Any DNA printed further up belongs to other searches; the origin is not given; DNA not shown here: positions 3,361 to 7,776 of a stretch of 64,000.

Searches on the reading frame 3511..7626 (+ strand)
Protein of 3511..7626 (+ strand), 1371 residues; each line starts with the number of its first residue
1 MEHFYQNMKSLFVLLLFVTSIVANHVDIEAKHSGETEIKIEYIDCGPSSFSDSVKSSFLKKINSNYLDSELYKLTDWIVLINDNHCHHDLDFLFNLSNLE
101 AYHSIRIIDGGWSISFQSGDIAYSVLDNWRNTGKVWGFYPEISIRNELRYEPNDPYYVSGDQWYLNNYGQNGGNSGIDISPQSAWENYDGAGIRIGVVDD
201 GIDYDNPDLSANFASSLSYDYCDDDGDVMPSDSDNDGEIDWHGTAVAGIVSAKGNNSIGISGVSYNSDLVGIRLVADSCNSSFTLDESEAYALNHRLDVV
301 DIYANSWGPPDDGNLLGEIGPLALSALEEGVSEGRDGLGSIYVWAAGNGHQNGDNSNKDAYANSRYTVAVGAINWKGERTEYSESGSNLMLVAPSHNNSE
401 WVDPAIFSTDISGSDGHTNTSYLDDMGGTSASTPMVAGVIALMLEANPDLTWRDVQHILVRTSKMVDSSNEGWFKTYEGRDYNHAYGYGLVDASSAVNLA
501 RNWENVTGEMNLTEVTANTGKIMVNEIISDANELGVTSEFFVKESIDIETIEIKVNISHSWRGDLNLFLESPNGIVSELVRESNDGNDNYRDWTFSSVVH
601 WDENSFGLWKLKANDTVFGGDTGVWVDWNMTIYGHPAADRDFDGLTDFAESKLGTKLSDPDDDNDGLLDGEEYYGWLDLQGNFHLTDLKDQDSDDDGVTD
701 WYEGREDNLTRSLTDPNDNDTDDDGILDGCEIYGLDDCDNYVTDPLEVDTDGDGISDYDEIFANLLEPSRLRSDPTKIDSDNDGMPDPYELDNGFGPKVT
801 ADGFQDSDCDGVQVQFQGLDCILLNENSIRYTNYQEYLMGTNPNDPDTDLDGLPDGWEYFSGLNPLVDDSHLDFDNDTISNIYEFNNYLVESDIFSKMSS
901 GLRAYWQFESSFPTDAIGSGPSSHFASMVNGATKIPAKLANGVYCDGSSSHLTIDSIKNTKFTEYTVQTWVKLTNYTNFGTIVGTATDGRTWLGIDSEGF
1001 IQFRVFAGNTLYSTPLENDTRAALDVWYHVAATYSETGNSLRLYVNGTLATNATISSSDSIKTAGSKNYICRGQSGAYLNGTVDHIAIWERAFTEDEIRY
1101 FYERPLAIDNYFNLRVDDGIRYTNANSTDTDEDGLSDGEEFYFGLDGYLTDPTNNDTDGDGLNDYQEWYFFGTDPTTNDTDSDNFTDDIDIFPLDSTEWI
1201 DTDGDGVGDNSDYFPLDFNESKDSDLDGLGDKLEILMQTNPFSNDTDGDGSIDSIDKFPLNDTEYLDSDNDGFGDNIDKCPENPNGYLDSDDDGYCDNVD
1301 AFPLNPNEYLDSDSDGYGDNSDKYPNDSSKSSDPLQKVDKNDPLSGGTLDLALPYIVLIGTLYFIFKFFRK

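Call 31: search_protein_families(library=pfam, max_evalue=0.01, proteins=[window:3511-7626:+])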
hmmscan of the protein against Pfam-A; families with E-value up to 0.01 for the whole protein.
window:3511-7626:+ (1371 aa): 7 families
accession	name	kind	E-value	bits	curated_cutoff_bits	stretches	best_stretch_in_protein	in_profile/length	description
PF00082.27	Peptidase_S8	-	7.7e-50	170.3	21.8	1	190-489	1-288/288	Subtilase family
PF13385.13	Laminin_G_3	-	1.3e-26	94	27.6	1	946-1098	1-150/151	Concanavalin A-like lectin/glucanases superfamily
PF01483.27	P_proprotein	-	9.7e-20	70.9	21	1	548-631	1-85/86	Proprotein convertase P-domain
PF07953.20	Toxin_R_bind_N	-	9e-06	26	23.8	1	951-1063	42-161/191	Clostridium neurotoxin, N-terminal receptor binding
PF18884.5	TSP3_bac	-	0.00014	22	25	2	1156-1176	1-20/22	Bacterial TSP3 repeat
PF02412.23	TSP_3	-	0.0022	18.1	25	0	1267-1285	15-33/36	Thrombospondin type 3 repeat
PF03495.19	Binary_toxB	-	0.0071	17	25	1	691-764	1-63/78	Clostridial binary toxin B/anthrax toxin PA Ca-binding domain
